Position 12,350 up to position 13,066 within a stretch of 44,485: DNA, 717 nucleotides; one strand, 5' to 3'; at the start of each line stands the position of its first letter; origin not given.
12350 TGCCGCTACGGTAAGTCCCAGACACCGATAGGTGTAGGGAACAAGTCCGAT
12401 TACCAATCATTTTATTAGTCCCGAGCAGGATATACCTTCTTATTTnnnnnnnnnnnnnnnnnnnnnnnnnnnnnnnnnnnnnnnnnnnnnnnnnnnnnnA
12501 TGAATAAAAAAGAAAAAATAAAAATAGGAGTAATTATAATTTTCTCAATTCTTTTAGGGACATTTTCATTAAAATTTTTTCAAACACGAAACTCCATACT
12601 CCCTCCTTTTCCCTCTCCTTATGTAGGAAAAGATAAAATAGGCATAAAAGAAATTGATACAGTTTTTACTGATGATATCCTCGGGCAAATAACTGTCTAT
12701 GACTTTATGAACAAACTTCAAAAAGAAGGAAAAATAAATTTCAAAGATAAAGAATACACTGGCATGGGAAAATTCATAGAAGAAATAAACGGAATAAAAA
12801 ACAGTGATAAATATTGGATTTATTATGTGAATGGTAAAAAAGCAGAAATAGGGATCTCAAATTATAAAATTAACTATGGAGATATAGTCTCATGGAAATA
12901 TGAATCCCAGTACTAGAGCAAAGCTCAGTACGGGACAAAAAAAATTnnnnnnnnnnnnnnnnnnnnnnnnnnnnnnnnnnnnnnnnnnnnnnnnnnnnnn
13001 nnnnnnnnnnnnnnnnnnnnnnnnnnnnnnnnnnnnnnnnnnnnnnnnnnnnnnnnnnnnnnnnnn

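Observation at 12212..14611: Cobalamin-riboswitch-like leader driving a two-gene 'disassembled transcobalamin' module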

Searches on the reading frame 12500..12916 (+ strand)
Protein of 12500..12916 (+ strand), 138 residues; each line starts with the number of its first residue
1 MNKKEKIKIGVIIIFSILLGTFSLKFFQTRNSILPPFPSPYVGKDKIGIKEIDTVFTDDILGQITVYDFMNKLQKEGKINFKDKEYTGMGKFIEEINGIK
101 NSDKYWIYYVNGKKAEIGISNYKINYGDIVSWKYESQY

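Call 5: search_protein_families(library=pfam, proteins=[window:12500-12916:+], max_evalue=1)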
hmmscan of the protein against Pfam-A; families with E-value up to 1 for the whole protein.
window:12500-12916:+ (138 aa): 1 family
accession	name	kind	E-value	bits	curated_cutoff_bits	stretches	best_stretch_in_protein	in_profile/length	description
PF14478.12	DUF4430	-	2.2e-14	54.1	23.8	1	65-135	3-71/72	Domain of unknown function (DUF4430)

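Call 6: search_protein_families(library=ncbifam, proteins=[window:12500-12916:+], max_evalue=1)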
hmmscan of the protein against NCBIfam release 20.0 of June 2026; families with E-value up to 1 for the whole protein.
window:12500-12916:+ (138 aa): 0 families

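Call 12: find_homologous_proteins(query=window:12500-12916:+)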
Query window:12500-12916:+ (138 aa): 502 proteins with E <= 0.001 among 532 candidates; the best 120 are listed.
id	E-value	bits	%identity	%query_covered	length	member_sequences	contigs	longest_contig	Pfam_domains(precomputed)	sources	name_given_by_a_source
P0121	2.8e-84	298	100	100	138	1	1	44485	PF14478.13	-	-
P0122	2.8e-45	172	63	83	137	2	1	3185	PF14478.13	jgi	-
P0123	4.3e-43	165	59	97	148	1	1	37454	PF14478.13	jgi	jgi:hypothetical protein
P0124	9.2e-43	164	65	83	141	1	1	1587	PF14478.13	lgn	-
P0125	1.2e-42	163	57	99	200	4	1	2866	PF14478.13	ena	-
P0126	1.3e-42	163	61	86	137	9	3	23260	PF14478.13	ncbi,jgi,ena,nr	ncbi:hypothetical protein A3A07_00810 [Candidatus Nomurabacteria bacterium RIFCSPLOWO2_01_FULL_41_52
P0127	3.6e-42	162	56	99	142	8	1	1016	PF14478.13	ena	-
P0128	3.2e-40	155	57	98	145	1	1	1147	PF14478.13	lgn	-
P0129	7.5e-40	154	56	98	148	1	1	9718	PF14478.13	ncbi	-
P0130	2.9e-39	152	58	82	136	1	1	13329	PF14478.13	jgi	jgi:hypothetical protein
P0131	4.4e-39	152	55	97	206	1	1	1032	PF14478.13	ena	-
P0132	5.3e-38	148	61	79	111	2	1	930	PF14478.13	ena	-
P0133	5.9e-37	145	52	100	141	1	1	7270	PF14478.13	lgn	-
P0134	2.3e-36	143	58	92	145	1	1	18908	PF14478.13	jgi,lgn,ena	-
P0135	4.2e-36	142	64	80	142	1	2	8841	PF14478.13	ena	-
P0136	5.6e-36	142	56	99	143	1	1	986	PF14478.13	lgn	-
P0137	1.5e-35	140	57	99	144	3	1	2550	PF14478.13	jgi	jgi:hypothetical protein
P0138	1.8e-35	140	75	60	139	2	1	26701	PF14478.13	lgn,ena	-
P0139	3.3e-35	139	75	63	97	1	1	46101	PF14478.13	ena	-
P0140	6.5e-35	138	55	93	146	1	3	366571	PF14478.13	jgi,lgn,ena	-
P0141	8.8e-35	138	53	100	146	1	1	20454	PF14478.13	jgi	jgi:hypothetical protein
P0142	9.3e-35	138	54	97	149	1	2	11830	PF14478.13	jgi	jgi:hypothetical protein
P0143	1.2e-34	137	70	69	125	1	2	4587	PF14478.13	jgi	jgi:hypothetical protein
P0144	1.5e-34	137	54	91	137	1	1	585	PF14478.13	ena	-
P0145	1.7e-34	137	54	92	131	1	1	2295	PF14478.13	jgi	-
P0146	2.3e-34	136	53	83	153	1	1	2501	PF14478.13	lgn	-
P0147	2.7e-34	136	57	100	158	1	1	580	PF14478.13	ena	-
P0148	5.9e-34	135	57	98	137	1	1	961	PF14478.13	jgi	jgi:hypothetical protein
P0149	8.1e-34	135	57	91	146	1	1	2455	PF14478.13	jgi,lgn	-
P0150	9.2e-34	134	67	65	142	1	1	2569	PF14478.13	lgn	-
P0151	1.0e-33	134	56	100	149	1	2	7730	PF14478.13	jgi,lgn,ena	-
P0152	1.4e-33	134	52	98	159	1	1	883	PF14478.13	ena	-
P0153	1.6e-33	134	56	100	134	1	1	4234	PF14478.13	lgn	-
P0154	1.7e-33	134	69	62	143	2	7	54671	PF14478.13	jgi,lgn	-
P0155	1.7e-33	134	53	98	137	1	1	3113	PF14478.13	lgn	-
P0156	1.8e-33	134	50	99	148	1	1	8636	PF14478.13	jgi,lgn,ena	-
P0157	1.8e-33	133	69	65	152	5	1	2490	PF14478.13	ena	-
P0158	2.0e-33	133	55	91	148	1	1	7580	PF14478.13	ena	-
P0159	2.2e-33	133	52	100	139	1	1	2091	PF14478.13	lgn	-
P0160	2.3e-33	133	73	60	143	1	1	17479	PF14478.13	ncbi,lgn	ncbi:MAG: DUF4430 domain-containing protein [Minisyncoccia bacterium]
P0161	2.4e-33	133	72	62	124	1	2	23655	PF14478.13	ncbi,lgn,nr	ncbi:MAG: DUF4430 domain-containing protein [Candidatus Nomurabacteria bacterium]|nr:DUF4430 domain-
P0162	4.1e-33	132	61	80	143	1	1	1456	PF14478.13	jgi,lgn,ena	-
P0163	4.1e-33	132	72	62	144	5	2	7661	PF14478.13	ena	-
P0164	5.3e-33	132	53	93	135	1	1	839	PF14478.13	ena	-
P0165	5.4e-33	132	54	80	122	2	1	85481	PF14478.13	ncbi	ncbi:MAG: DUF4430 domain-containing protein [Candidatus Paceibacterota bacterium]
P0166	5.8e-33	132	55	98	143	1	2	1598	PF14478.13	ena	-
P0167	7.3e-33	132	49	96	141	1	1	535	PF14478.13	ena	-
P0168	7.8e-33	131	54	93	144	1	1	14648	PF14478.13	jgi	jgi:hypothetical protein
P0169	8.2e-33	131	73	60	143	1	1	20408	PF14478.13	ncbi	ncbi:MAG: DUF4430 domain-containing protein [Minisyncoccia bacterium]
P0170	9.2e-33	131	77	57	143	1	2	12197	PF14478.13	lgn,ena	-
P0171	9.5e-33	131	71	62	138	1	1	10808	PF14478.13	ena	-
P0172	1.1e-32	131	59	84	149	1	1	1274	PF14478.13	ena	-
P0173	1.1e-32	131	58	82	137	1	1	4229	PF14478.13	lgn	-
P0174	1.6e-32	130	52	96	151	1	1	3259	PF14478.13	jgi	jgi:hypothetical protein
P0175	1.9e-32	130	59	82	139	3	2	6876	PF14478.13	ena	-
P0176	2.1e-32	130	53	99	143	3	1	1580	PF14478.13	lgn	-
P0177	2.3e-32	130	57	82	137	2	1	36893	PF14478.13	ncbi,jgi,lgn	ncbi:MAG: DUF4430 domain-containing protein [bacterium]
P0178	2.5e-32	130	52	98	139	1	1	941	PF14478.13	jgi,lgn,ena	-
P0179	3.0e-32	130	55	99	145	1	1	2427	PF14478.13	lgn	-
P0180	3.0e-32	130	53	100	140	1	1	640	PF14478.13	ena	-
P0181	3.5e-32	129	67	64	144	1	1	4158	PF14478.13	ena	-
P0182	4.2e-32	129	51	97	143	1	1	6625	PF14478.13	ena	-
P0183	4.4e-32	129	71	62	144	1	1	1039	PF14478.13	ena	-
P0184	4.8e-32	129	54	97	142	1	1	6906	PF14478.13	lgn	-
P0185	5.1e-32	129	53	93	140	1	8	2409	PF14478.13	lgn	-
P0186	5.6e-32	129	50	98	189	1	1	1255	PF14478.13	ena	-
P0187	5.7e-32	129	63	76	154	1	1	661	PF14478.13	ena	-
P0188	6.2e-32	129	52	98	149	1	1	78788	PF14478.13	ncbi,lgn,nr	ncbi:DUF4430 domain-containing protein [Candidatus Nomurabacteria bacterium]|nr:DUF4430 domain-conta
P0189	6.8e-32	128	59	75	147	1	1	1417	PF14478.13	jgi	jgi:hypothetical protein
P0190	7.3e-32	128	72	60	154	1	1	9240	PF14478.13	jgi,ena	-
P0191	8.1e-32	128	69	58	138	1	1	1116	PF14478.13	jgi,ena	-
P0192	8.2e-32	128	52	99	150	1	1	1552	PF14478.13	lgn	-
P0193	8.3e-32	128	73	58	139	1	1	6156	PF14478.13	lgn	-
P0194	8.7e-32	128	48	100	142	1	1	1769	PF14478.13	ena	-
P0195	9.1e-32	128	60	73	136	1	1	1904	PF14478.13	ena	-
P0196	1.1e-31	128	51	98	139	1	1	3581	PF14478.13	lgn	-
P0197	1.1e-31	128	53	85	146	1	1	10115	PF14478.13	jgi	jgi:hypothetical protein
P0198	1.3e-31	128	54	97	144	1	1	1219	PF14478.13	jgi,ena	-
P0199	1.3e-31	127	57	90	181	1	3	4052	PF14478.13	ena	-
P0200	1.4e-31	127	49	99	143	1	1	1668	PF14478.13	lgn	-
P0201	1.4e-31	127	50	98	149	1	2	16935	PF14478.13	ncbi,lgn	-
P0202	1.6e-31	127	50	98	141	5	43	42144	PF14478.13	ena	-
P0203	1.7e-31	127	59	78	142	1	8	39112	PF14478.13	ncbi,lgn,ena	-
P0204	1.8e-31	127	57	96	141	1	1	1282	PF14478.13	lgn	-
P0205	2.1e-31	127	70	60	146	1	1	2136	PF14478.13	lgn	-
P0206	2.1e-31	127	56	78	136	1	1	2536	PF14478.13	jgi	jgi:hypothetical protein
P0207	2.2e-31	127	49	100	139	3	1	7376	PF14478.13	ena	-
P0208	2.6e-31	126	54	98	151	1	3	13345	PF14478.13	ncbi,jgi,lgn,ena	ncbi:MAG: DUF4430 domain-containing protein [bacterium]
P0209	2.8e-31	126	58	83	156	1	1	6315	PF14478.13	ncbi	-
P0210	2.8e-31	126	51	97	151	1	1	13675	PF14478.13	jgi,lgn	-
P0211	3.0e-31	126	66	67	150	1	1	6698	PF14478.13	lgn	-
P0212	3.1e-31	126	55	98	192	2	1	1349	PF14478.13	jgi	jgi:hypothetical protein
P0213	3.2e-31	126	70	60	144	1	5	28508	PF14478.13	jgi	-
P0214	3.3e-31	126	52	98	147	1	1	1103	PF14478.13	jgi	-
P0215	3.7e-31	126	51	83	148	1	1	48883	PF14478.13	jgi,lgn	jgi:hypothetical protein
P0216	3.7e-31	126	53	98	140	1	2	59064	PF14478.13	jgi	jgi:hypothetical protein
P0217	3.8e-31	126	53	92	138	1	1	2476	PF14478.13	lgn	-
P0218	4.9e-31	126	53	98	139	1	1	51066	PF14478.13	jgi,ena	-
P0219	5.6e-31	125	55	98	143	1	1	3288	PF14478.13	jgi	jgi:hypothetical protein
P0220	6.4e-31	125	70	65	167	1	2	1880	PF14478.13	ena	-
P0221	6.5e-31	125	49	97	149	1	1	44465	PF14478.13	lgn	-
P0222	7.0e-31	125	55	95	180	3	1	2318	PF14478.13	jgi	-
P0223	7.3e-31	125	57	78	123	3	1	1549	PF14478.13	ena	-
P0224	8.4e-31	125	69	58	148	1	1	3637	PF14478.13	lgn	-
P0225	8.6e-31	125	53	95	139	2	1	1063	PF14478.13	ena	-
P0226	1.0e-30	125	65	62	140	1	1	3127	PF14478.13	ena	-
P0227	1.1e-30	125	64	62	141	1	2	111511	PF14478.13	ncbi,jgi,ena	ncbi:MAG: DUF4430 domain-containing protein [Candidatus Paceibacterota bacterium]|jgi:hypothetical p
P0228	1.1e-30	124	63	64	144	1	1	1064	PF14478.13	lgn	-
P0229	1.2e-30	124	70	59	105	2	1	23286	PF14478.13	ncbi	ncbi:MAG: DUF4430 domain-containing protein, partial [Patescibacteria group bacterium]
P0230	1.3e-30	124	68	61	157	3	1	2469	PF14478.13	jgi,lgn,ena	-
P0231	1.3e-30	124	50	98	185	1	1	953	PF14478.13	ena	-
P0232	1.6e-30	124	52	99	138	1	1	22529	PF14478.13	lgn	-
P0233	1.8e-30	124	50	99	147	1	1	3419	PF14478.13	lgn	-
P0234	1.8e-30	124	52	100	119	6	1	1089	PF14478.13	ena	-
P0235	2.1e-30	124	50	97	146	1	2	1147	PF14478.13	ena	-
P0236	2.3e-30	123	59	83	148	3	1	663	PF14478.13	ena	-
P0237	2.6e-30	123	51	100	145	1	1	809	PF14478.13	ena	-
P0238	2.9e-30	123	50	96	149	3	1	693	PF14478.13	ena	-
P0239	2.9e-30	123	55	85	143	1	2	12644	PF14478.13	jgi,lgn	-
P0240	3.2e-30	123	59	73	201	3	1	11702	PF14478.13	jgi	-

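Call 21: search_solved_structures(query=window:12500-12916:+, max_evalue=1, show_alignments=2)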
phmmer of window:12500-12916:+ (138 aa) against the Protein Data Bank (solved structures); distinct sequences matched with E-value up to 1: 11.
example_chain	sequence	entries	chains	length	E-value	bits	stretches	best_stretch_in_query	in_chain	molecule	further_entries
8bp0_A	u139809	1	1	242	0.00089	22.6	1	43-122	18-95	BHMeHis1.8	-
9r2d_A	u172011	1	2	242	0.002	21.5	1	43-129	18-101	Crystal structure of ASB1.3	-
6q7q_A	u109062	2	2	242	0.0067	19.8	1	42-110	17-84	OE1.3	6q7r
6q7p_A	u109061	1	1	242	0.0078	19.6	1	43-110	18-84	OE1.2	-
9fug_A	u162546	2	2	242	0.062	16.7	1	43-118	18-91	SNAr1.3 (K39A) | Chain A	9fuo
9ful_A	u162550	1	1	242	0.12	15.7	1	43-118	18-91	Chain A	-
7o1d_A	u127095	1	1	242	0.51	13.7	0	43-111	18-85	BH32.7 protein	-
8bp1_A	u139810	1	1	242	0.66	13.3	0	43-111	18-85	BHMeHis1.0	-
9jin_A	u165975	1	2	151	0.95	12.8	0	73-125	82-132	Pro-secreted protein ORF2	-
9jie_A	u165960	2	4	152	0.96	12.8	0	73-125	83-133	Pro-secreted protein ORF2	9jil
9jii_A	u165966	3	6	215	0.99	12.8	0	73-125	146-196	Pro-secreted protein ORF2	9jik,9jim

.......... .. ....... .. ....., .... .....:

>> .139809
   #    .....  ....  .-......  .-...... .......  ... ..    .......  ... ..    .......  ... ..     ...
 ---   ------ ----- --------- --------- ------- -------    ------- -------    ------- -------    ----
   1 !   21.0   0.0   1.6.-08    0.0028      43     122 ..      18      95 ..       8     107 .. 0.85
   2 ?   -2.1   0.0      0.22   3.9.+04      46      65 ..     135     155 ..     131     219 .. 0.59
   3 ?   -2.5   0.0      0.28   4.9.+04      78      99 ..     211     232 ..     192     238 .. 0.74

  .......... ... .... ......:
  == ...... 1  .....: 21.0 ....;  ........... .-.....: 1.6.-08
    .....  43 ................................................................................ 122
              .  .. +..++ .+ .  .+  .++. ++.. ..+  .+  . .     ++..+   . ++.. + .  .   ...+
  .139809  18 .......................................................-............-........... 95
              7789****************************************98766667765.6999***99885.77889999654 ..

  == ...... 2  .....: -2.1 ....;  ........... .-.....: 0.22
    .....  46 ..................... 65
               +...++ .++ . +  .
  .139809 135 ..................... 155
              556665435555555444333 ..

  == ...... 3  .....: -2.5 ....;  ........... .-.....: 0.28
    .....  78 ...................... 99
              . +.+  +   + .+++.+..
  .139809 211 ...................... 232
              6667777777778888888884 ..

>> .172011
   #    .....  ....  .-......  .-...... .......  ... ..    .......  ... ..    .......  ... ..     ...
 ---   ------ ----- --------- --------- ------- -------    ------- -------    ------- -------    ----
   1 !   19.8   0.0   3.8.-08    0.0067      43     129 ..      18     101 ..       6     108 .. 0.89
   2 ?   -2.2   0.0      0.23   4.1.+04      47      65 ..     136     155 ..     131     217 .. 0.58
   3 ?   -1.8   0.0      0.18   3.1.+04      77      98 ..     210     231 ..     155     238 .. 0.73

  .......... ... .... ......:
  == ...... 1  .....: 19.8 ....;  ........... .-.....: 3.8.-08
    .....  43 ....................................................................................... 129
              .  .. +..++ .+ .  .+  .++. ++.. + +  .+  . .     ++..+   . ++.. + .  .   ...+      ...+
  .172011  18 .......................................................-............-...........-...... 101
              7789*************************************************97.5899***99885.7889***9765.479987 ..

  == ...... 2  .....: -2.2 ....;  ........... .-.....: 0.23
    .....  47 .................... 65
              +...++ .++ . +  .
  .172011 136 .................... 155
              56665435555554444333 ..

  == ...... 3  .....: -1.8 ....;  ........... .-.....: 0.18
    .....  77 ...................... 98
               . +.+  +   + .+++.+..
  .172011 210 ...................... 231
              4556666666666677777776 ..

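Call 30: predict_structure(alignment_id=A2)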
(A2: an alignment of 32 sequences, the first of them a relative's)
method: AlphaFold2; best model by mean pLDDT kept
length: 138 residues; sequences in the alignment: 32
mean_pLDDT: 68.5   pTM: 0.49
mean pLDDT of the five models: 68.5, 63.0, 62.7, 60.7, 58.1
residues with pLDDT >= 90: 0; 70-90: 83; 50-70: 33; < 50: 22
segments of 3 or more residues with pLDDT < 50: 27-46
pLDDT, mean of each block of 10 residues (from residue 1): 77 83 53 35 47 60 82 84 69 72 75 70 80 72
secondary structure, 60 per line:
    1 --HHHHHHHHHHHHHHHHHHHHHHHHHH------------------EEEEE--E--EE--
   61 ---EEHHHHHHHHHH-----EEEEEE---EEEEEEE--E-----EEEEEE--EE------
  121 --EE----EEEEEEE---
elements in order: H3-28 E47-51 H66-75 E81-86 E90-96 E105-110 E129-135

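Call 35: fold_search(model_id=the predicted structure, library=pdb)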
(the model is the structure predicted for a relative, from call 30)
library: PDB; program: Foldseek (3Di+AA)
matches with E <= 10: 342; with E <= 0.001: 6
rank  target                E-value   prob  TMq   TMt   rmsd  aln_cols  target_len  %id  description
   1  7qbe_C                2.7e-04  1.00  0.56  0.21   8.7       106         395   15  TC:CD320 in complex with nanobody TC-Nb11 (released 2022-03-16)
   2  8ixu                  5.4e-04  1.00  0.55  0.21  10.8       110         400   14  Rat Transcobalamin in Complex with Cobalamin (released 2024-05-22)
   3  3u7z_A                5.4e-04  1.00  0.49  0.65   4.1       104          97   17  Crystal structure of a putative metal binding protein RUMGNA_00854 (ZP_02040092.1) from Ruminococcus gnavus ATCC 29149 (released 2011-11-02)
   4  7qbe_A                6.8e-04  1.00  0.56  0.21   6.6       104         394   14  TC:CD320 in complex with nanobody TC-Nb11 (released 2022-03-16)
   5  3u7z_B                6.8e-04  1.00  0.49  0.67   3.3       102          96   17  Crystal structure of a putative metal binding protein RUMGNA_00854 (ZP_02040092.1) from Ruminococcus gnavus ATCC 29149 (released 2011-11-02)
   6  2bb6_A                8.6e-04  1.00  0.53  0.20  13.0       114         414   16  Structure of Cobalamin-complexed Bovine Transcobalamin in Monoclinic Crystal Form (released 2006-04-04)
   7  8ixt                  1.0e-03  1.00  0.55  0.21   3.3       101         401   13  Rat Transcobalamin in Complex with Glutathionylcobalamin (released 2024-05-22)
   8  5no0                  1.0e-03  1.00  0.53  0.67   4.8       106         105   14  Beta domain of human transcobalamin in apo form (released 2017-09-27)
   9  7qbg_C                1.0e-03  1.00  0.56  0.22  10.7       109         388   15  TC:CD320 in complex with nanobody TC-Nb4 (released 2022-03-16)
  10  2bb5_A                1.4e-03  1.00  0.58  0.21   2.5        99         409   14  Structure of Human Transcobalamin in complex with Cobalamin (released 2006-04-04)
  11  4zrp_A                1.4e-03  1.00  0.56  0.21   9.7       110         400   14  TC:CD320 (released 2016-07-20)
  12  4zrp_B                1.7e-03  1.00  0.52  0.20   4.8       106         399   14  TC:CD320 (released 2016-07-20)
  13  7qbf_A                2.3e-03  1.00  0.57  0.21   9.6       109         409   14  TC:CD320 in complex with nanobody TC-Nb34 (released 2022-03-16)
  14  2v3n                  2.6e-03  1.00  0.53  0.20  12.9       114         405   16  Crystallographic analysis of upper axial ligand substitutions in cobalamin bound to transcobalamin (released 2007-10-30)
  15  5np4                  3.1e-03  1.00  0.54  0.68   2.7        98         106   14  Beta domain of human transcobalamin bound to cyanocobalamin (released 2017-09-27)
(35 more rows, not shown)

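Call 46: search_solved_structures(query=A2, max_evalue=10, show_alignments=3)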
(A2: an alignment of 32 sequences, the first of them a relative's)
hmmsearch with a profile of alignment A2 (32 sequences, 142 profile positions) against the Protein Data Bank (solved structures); distinct sequences matched with E-value up to 10: 0.
